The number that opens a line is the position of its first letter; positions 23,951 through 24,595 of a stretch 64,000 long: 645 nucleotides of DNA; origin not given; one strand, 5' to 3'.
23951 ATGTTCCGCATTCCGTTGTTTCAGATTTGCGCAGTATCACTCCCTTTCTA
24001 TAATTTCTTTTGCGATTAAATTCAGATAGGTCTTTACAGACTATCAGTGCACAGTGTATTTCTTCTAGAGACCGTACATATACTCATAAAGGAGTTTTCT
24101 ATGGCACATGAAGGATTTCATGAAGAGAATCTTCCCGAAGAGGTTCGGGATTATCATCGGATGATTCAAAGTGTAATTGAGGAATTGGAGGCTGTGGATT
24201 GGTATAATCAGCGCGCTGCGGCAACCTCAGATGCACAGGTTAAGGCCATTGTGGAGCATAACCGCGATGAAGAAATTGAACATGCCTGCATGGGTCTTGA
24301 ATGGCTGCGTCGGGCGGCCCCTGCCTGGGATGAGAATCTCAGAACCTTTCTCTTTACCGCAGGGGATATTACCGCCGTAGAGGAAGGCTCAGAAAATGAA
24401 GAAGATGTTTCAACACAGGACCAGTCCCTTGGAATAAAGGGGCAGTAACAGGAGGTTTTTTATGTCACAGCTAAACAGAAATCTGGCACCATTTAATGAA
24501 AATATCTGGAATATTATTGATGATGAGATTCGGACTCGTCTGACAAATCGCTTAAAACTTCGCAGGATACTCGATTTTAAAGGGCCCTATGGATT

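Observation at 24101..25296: Encapsulin nanocompartment locus: EncFtn-like ferritin cargo plus family-1 shell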

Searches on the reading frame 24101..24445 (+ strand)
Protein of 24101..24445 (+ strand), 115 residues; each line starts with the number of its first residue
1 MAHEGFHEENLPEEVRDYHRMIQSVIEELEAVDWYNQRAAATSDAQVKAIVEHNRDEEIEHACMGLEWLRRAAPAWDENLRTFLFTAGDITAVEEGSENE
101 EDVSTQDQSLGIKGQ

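Call 3: search_protein_families(library=pfam, proteins=[window:24101-24445:+], max_evalue=0.01)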
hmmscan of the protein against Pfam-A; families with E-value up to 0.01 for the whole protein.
window:24101-24445:+ (115 aa): 2 families
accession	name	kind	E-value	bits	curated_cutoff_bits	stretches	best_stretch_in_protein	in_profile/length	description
PF22277.2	EncFtn-like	-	1e-38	131.4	27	1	7-86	5-84/85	EncFtn-like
PF04305.20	DUF455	-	0.005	16.9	34.3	1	28-73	159-204/247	Protein of unknown function (DUF455)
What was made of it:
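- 24101..24448 (+): EncFtn (encapsulated ferritin-like protein) gene, 115 aa plus stop. PF22277 at 1e-38 (call 3).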

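Call 4: search_protein_families(library=ncbifam, proteins=[window:24101-24445:+], max_evalue=0.01)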
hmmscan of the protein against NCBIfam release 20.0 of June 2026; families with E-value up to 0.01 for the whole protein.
window:24101-24445:+ (115 aa): 3 families
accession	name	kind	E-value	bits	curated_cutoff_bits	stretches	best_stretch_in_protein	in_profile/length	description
TIGR04535.1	ferrit_encaps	subfamily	8.4e-42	141.7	125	1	9-112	6-110/114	encapsulin-associated ferritin-like protein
NF058679.1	EncB_fam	subfamily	3.6e-19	68.9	90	1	17-109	21-111/117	encapsulin nanocompartment ferritin-likeEncB family encapsulin nanocompartment ferritin-like cargo protein cargo protein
NF058678.1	EncB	exception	6.9e-05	23.1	210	1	14-83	8-77/160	encapsulin nanocompartment ferritin-like cargo protein EncB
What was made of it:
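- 24101..24448 (+): TIGR04535 at 141.7 bits against a cutoff of 125 (call 4).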

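Call 5: search_solved_structures(query=window:24101-24445:+, max_evalue=0.01, show_alignments=3)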
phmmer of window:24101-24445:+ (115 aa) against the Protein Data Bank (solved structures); distinct sequences matched with E-value up to 0.01: 14.
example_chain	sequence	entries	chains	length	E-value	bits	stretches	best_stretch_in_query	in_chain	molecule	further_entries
33bf_A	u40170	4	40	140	2.7e-29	104.7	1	9-97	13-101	Encapsulated ferritin-like protein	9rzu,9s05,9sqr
5da5_A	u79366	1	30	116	1.4e-28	102.4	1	9-98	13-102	Rru_A0973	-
5l8b_A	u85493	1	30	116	8.9e-28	99.8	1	9-98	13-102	Uncharacterized protein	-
6suw_A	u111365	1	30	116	8.9e-28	99.8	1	9-98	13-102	Uncharacterized protein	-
5l89_A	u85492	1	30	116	8.9e-28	99.8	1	9-98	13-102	Rru_A0973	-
6sv1_A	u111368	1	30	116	8.9e-28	99.8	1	9-98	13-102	Encapsulated Ferritin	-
5l8g_A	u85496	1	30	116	3.6e-27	97.9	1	9-98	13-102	Uncharacterized protein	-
3k6c_A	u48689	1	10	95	4.4e-26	94.4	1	1-88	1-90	Uncharacterized protein NE0167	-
7oe2_1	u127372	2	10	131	1.1e-25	93.1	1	3-98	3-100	Haliangium ochraceum Encapsulated ferritin localisation sequence | Haliangium ochraceum encapsulated ferritin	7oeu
5l8f_A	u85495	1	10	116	1.4e-25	92.8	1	9-98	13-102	Rru_A0973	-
5n5f_A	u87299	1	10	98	7.7e-25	90.4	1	7-95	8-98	encapsulated ferritin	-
7s8t_A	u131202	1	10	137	8.1e-05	25.9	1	20-75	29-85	EncC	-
7s5c_A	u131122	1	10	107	0.0029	20.9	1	16-78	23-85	EncB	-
7s5k_A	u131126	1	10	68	0.004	20.5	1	20-72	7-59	EncB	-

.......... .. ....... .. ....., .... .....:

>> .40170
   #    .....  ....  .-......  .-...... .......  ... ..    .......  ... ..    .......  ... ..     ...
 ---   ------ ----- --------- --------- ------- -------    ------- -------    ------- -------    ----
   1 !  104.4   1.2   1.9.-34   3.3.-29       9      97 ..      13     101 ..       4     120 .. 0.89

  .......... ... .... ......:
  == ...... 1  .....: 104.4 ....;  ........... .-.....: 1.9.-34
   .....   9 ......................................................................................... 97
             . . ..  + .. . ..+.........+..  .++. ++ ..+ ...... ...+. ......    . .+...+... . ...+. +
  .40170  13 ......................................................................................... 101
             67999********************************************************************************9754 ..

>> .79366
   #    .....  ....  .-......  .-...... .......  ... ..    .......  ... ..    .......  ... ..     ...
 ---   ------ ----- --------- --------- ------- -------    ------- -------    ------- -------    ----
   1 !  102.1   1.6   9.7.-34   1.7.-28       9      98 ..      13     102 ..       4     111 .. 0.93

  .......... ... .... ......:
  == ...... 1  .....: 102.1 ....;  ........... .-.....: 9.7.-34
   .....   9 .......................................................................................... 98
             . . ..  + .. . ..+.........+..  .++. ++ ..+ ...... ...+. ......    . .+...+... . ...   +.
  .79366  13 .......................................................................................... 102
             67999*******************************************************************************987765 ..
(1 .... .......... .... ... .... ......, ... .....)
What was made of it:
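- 24101..24448 (+): PDB 5da5 at 1.4e-28 and 33bf at 2.7e-29 (call 5).
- Cargo family: PF22277 at 1e-38, TIGR04535 above cutoff, and 1e-25 to 1e-29 to five solved EncFtns (calls 3-5).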

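Call 7: find_homologous_proteins(query=window:24101-24445:+)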
Query window:24101-24445:+ (115 aa): 4200 proteins with E <= 0.001 among 4221 candidates; the best 120 are listed.
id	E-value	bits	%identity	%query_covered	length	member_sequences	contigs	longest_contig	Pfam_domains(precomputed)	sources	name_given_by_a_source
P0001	7.6e-68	243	97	100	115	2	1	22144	PF22277.3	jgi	jgi:ferritin-like protein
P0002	1.7e-49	184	72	99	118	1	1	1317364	PF22277.3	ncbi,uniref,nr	ncbi:encapsulin-associated ferritin-like protein [Orenia marismortui]|uniref:encapsulin-associated f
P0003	2.5e-49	184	73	97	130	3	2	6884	PF22277.3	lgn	-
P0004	6.3e-49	182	75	97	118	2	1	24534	PF22277.3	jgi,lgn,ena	-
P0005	7.2e-49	182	74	99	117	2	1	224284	PF22277.3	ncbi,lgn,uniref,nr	ncbi:encapsulin-associated ferritin-like protein [Orenia marismortui]|uniref:Ferritin n=1 Tax=Orenia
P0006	1.0e-48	182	74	99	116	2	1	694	PF22277.3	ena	-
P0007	4.9e-48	180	72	99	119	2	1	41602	PF22277.3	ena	-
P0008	6.2e-47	176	72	95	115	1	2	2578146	PF22277.3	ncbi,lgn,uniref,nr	ncbi:ferritin-like domain-containing protein [Halothermothrix orenii]|uniref:Uncharacterized conserv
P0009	1.3e-46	175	72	96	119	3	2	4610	PF22277.3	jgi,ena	-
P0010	2.3e-46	174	70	96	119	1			PF22277.3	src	-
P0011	2.4e-46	174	73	93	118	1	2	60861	PF22277.3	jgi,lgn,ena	-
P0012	5.0e-46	173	71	96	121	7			PF22277.3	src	-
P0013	1.0e-45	172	70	96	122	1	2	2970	PF22277.3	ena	-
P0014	2.6e-45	171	71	96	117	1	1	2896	PF22277.3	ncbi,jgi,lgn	-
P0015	7.0e-45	169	71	93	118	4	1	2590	PF22277.3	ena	-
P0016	7.5e-45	169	68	89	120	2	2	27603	PF22277.3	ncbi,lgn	-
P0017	7.7e-45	169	70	97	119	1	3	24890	PF22277.3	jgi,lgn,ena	-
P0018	7.7e-45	169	70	93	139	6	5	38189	PF22277.3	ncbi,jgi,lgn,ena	-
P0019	8.7e-45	169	70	96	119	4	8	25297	PF22277.3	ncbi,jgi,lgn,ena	-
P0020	1.5e-44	168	69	95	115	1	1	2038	PF22277.3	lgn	-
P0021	2.8e-44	168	68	95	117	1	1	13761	PF22277.3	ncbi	ncbi:MAG: encapsulin-associated ferritin-like protein [Bacillota bacterium]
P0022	2.8e-44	168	71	93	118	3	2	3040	PF22277.3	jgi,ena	-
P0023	3.4e-44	167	70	93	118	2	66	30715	PF22277.3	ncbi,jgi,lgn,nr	ncbi:MAG: uncharacterized protein PWQ84_1031 [Thermotogaceae bacterium]|jgi:hypothetical protein|nr:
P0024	1.0e-43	166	68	99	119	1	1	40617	PF22277.3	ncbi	ncbi:MAG: encapsulin-associated ferritin-like protein [Halanaerobiales bacterium]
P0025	1.2e-43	165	65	97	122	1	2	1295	PF22277.3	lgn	-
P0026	1.5e-43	165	68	97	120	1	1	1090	PF22277.3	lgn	-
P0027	1.6e-43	165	69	97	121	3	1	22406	PF22277.3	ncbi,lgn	-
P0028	3.6e-43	164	75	86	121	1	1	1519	PF22277.3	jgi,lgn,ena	-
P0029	7.8e-43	163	70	98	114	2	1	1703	PF22277.3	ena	-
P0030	9.1e-43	163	70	95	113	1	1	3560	PF22277.3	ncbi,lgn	ncbi:MAG: encapsulin-associated ferritin-like protein [bacterium]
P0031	1.9e-42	162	77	79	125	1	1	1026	PF22277.3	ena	-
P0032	5.2e-42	160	71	91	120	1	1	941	PF22277.3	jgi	-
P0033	5.3e-42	160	66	94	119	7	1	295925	PF22277.3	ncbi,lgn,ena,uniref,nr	ncbi:encapsulin-associated ferritin-like protein [Halanaerobacter jeridensis]|uniref:Ferritin-like p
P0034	5.3e-42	160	66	97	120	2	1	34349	PF22277.3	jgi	-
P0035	8.4e-42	160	77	77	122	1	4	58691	PF22277.3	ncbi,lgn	ncbi:MAG: encapsulin-associated ferritin-like protein [Halanaerobiales bacterium]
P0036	1.3e-41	159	74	75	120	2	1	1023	PF22277.3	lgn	-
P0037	1.5e-41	159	74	75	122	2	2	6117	PF22277.3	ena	-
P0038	1.7e-41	159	68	94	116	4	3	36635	PF22277.3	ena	-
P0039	1.7e-41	159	69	93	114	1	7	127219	PF22277.3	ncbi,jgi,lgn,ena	-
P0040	4.5e-41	157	63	99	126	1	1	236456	PF22277.3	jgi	jgi:ferritin-like protein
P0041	6.6e-41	157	78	75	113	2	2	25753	PF22277.3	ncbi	ncbi:MAG: encapsulin-associated ferritin-like protein [Halanaerobiaceae bacterium]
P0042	9.4e-41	156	74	75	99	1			PF22277.3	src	-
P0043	1.4e-40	156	62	95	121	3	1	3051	PF22277.3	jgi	jgi:hypothetical protein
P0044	2.6e-40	155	63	97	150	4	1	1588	PF22277.3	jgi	-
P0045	4.6e-40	154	74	83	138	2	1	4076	PF22277.3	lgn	-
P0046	5.5e-40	154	76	79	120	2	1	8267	PF22277.3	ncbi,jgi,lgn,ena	-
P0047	6.3e-40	154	79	70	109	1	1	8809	PF22277.3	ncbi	-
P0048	6.4e-40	154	78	72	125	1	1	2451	PF22277.3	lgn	-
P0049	7.2e-40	153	64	94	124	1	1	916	PF22277.3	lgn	-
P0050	8.6e-40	153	74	73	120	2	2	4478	PF22277.3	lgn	-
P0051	9.4e-40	153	64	95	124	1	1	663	PF22277.3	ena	-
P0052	1.0e-39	153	64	95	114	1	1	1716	PF22277.3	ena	-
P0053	1.1e-39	153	62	99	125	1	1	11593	PF22277.3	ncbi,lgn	-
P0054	1.1e-39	153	77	73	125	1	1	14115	PF22277.3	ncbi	ncbi:MAG: encapsulin-associated ferritin-like protein [Bacillota bacterium]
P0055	1.3e-39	153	79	73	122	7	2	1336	PF22277.3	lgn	-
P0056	1.3e-39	152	64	93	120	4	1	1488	PF22277.3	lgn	-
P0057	1.3e-39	152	77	78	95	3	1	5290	PF22277.3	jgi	jgi:hypothetical protein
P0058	1.5e-39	152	76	73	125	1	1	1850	PF22277.3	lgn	-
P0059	1.6e-39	152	74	82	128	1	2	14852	PF22277.3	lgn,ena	-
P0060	1.6e-39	152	77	73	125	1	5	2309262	PF22277.3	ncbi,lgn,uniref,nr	ncbi:encapsulin-associated ferritin-like protein [Halanaerobium praevalens]|uniref:Ferritin n=1 Tax=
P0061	1.7e-39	152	77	72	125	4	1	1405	PF22277.3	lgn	-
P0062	2.1e-39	152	69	93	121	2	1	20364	PF22277.3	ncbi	ncbi:MAG: encapsulin-associated ferritin-like protein [Bacillota bacterium]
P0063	2.2e-39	152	72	75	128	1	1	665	PF22277.3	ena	-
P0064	2.3e-39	152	69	74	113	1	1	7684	PF22277.3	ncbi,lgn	ncbi:MAG: encapsulin-associated ferritin-like protein [Halanaerobiaceae bacterium]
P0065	3.4e-39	151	79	73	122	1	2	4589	PF22277.3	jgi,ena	-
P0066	3.5e-39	151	64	98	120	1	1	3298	PF22277.3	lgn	-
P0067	3.6e-39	151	76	73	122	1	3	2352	PF22277.3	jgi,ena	-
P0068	3.6e-39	151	69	83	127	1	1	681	PF22277.3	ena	-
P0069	3.9e-39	151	66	92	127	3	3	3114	PF22277.3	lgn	-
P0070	4.4e-39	151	77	73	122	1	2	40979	PF22277.3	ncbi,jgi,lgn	ncbi:MAG: encapsulin-associated ferritin-like protein [Bacillota bacterium]|jgi:hypothetical protein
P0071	5.2e-39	151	76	73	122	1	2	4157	PF22277.3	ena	-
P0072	5.2e-39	151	73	83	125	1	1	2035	PF22277.3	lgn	-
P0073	6.1e-39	150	77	73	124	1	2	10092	PF22277.3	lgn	-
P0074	6.3e-39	150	75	75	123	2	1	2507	PF22277.3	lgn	-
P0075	7.0e-39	150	66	94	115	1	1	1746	PF22277.3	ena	-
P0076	7.1e-39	150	64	95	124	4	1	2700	PF22277.3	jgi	jgi:ferritin-like protein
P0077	8.4e-39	150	75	75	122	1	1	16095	PF22277.3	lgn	-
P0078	1.2e-38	149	74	75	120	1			PF22277.3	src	-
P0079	1.3e-38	149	72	78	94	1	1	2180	PF22277.3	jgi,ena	jgi:hypothetical protein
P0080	1.4e-38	149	69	87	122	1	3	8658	PF22277.3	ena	-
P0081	1.6e-38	149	68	87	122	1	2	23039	PF22277.3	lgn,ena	-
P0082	2.1e-38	149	69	84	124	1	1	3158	PF22277.3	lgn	-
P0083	2.2e-38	149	76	73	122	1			PF22277.3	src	-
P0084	2.4e-38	148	69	84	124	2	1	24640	PF22277.3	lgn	-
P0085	2.9e-38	148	76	73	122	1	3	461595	PF22277.3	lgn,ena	-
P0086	2.9e-38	148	66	87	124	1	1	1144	PF22277.3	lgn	-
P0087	3.4e-38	148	63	97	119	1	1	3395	PF22277.3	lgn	-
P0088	3.5e-38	148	64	95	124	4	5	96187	PF22277.3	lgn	-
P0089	3.8e-38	148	64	97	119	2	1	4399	PF22277.3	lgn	-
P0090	4.2e-38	148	66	97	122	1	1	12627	PF22277.3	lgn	-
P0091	5.2e-38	147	64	98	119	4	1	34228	PF22277.3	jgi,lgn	jgi:ferritin-like protein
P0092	7.5e-38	147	76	73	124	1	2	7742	PF22277.3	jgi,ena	-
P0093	7.7e-38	147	67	93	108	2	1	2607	PF22277.3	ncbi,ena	-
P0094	9.8e-38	146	76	75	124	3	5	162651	PF22277.3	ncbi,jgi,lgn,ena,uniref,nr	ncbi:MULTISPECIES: encapsulin-associated ferritin-like protein [Halanaerobium]|uniref:Ferritin n=1 T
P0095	1.0e-37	146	77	73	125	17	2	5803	PF22277.3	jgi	jgi:ferritin-like protein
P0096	1.1e-37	146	77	73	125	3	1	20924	PF22277.3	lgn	-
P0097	1.1e-37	146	66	87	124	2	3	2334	PF22277.3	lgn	-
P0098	1.3e-37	146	67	90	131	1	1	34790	PF22277.3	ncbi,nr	ncbi:MAG: ferritin [Candidatus Eisenbacteria bacterium]|nr:ferritin [Candidatus Eisenbacteria bacter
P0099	1.3e-37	146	61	97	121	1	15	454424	PF22277.3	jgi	jgi:ferritin-like protein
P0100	1.4e-37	146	66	87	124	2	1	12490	PF22277.3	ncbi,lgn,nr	ncbi:MAG: ferritin [Campylobacterales bacterium]|nr:ferritin [Campylobacterales bacterium]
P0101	1.4e-37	146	61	99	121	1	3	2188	PF22277.3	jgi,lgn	jgi:hypothetical protein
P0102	1.6e-37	146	67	93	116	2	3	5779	PF22277.3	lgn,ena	-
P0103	2.0e-37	145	64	87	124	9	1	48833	PF22277.3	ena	-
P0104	2.2e-37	145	76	73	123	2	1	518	PF22277.3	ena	-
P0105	2.2e-37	145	67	87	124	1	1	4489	PF22277.3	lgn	-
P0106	3.0e-37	145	77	73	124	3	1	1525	PF22277.3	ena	-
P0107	3.1e-37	145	61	97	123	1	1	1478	PF22277.3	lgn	-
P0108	3.5e-37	145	66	87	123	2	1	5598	PF22277.3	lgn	-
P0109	3.6e-37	145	61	97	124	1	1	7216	PF22277.3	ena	-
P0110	4.2e-37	144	76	75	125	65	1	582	PF22277.3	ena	-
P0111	4.3e-37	144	63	90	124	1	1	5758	PF22277.3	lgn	-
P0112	4.6e-37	144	74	75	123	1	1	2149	PF22277.3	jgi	-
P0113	5.2e-37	144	61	97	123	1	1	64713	PF22277.3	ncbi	ncbi:MAG: encapsulin-associated ferritin-like protein [Campylobacterota bacterium]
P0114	5.4e-37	144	66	84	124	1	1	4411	PF22277.3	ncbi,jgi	-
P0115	5.5e-37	144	66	87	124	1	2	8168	PF22277.3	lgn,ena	-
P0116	6.3e-37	144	67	90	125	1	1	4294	PF22277.3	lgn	-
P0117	7.0e-37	144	76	73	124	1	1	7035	PF22277.3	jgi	-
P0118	7.7e-37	144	63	83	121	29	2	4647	PF22277.3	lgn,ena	-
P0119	8.0e-37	144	72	83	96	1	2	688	PF22277.3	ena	-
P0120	8.2e-37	143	66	87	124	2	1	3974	PF22277.3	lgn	-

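Call 12: find_encoding_contigs(protein=P0002, flank=6000, max_places=3)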
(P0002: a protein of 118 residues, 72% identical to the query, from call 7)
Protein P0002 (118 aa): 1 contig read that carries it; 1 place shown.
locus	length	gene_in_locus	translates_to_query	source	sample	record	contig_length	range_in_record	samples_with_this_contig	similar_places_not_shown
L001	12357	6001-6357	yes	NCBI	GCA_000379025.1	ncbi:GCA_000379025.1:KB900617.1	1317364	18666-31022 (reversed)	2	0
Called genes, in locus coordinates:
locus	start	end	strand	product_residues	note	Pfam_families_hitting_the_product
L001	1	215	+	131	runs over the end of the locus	PF08388:GIIM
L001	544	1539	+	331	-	PF00890:FAD_binding_2 (faint), PF01134:GIDA (faint), PF01266:DAO (faint), PF03486:HI0933_like (faint), PF07992:Pyr_redox_2, PF12831:FAD_oxidored (weak), PF13738:Pyr_redox_3, PF00070:Pyr_redox, +1 more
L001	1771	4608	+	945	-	PF00989:PAS (weak), PF13426:PAS_9 (weak), PF13426:PAS_9, PF00989:PAS, PF13188:PAS_8, PF13426:PAS_9, PF00512:HisKA, PF02518:HATPase_c, +6 more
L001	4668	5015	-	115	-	PF01880:Desulfoferrodox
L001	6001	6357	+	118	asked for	PF22277:EncFtn-like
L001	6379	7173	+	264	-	PF04454:Linocin_M18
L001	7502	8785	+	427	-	PF01548:DEDD_Tnp_IS110, PF02371:Transposase_20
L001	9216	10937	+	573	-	PF01558:POR, PF01855:POR_N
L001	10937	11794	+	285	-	PF02775:TPP_enzyme_C, PF12367:PFO_beta_C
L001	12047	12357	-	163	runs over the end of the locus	PF00186:DHFR_1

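Call 53: find_related_loci(query=A4, collection=genome_contigs, flank=3000)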
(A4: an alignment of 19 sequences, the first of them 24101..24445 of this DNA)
Query A4 (115 aa) in genome_contigs; peptide patterns used: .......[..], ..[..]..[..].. (x = any residue, [..] = any of these).
600 stretches matched a pattern (row limit reached: there are more); 592 encode a relative of the query (tblastn E <= 1e-3); the best 80 are kept; 80 distinct loci.
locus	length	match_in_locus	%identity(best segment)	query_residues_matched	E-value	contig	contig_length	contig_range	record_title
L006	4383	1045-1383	73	6-115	2e-53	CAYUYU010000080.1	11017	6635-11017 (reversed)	MAG TPA_asm: uncultured Thermotogaceae bacterium isolate SRP252850_co1_167 genome assembly, contig: NODE_11390_length_11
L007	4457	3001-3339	72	6-115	3e-52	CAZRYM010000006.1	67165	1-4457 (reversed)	MAG TPA_asm: uncultured Thermotogaceae bacterium isolate binchicken_co42_456 genome assembly, contig: NODE_251_length_67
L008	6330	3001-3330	69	6-112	1e-45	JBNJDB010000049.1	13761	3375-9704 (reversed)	MAG: Bacillota bacterium isolate Y23_7dBSd4.bin.141 NODE_3532_length_13761_cov_35.115576, whole genome shotgun sequence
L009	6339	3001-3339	66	6-113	1e-43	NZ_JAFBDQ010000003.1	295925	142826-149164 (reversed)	Halanaerobacter jeridensis strain DSM 23230 Ga0454029_03, whole genome shotgun sequence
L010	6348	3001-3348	61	1-111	3e-42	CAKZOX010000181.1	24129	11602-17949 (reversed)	MAG TPA_asm: uncultured Campylobacteraceae bacterium isolate ERR2094176_bin.93_CONCOCT_v1.1_MAG genome assembly, contig:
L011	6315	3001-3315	63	1-103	4e-41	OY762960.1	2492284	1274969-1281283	MAG: Arcobacteraceae bacterium isolate f33866f8-d3cc-4bf7-8e2e-a963cda25b03 genome assembly, chromosome: 1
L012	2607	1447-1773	65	1-112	3e-41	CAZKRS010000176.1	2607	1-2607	MAG TPA_asm: uncultured bacterium isolate binchicken_co32_498 genome assembly, contig: NODE_77207_length_2607_cov_9.1097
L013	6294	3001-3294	64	1-96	1e-40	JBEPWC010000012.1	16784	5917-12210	MAG: Sulfurimonas sp. isolate 01_S196.maxbin.110 NODE_855_length_16784_cov_1.434712:0-16784, whole genome shotgun sequen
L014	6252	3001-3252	77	8-91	3e-40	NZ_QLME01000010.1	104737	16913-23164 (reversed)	Halanaerobium saccharolyticum strain MSL 17.2 Ga0206410_110, whole genome shotgun sequence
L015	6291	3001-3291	64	1-95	1e-39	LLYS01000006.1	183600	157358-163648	MAG: Epsilonproteobacteria bacterium tcs-49 Contig_6, whole genome shotgun sequence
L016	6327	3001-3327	59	4-112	1e-38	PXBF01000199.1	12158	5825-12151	MAG: PVC group bacterium isolate T3Sed10_236R1 T3-Sed10-C11932, whole genome shotgun sequence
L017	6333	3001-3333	58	6-111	3e-38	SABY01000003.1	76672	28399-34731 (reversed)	MAG: Clostridia bacterium isolate INTA.CYC.150 contig-100_190, whole genome shotgun sequence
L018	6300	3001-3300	65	1-98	1e-37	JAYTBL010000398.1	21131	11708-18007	MAG: Polyangiaceae bacterium isolate GFS_14252 GFS_14252_397, whole genome shotgun sequence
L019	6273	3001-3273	66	6-94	3e-37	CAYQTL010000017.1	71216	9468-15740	MAG TPA_asm: uncultured Thermoanaerobaculia bacterium isolate SRP332253_co2_167 genome assembly, contig: NODE_275_length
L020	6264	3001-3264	70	6-91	3e-37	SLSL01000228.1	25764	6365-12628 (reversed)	MAG: Halanaerobiaceae bacterium isolate CSSed165cm_605 CSSed16-5cm-3652, whole genome shotgun sequence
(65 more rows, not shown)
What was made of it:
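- Tried and rejected: The EncFtn alignment worked (call 53).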
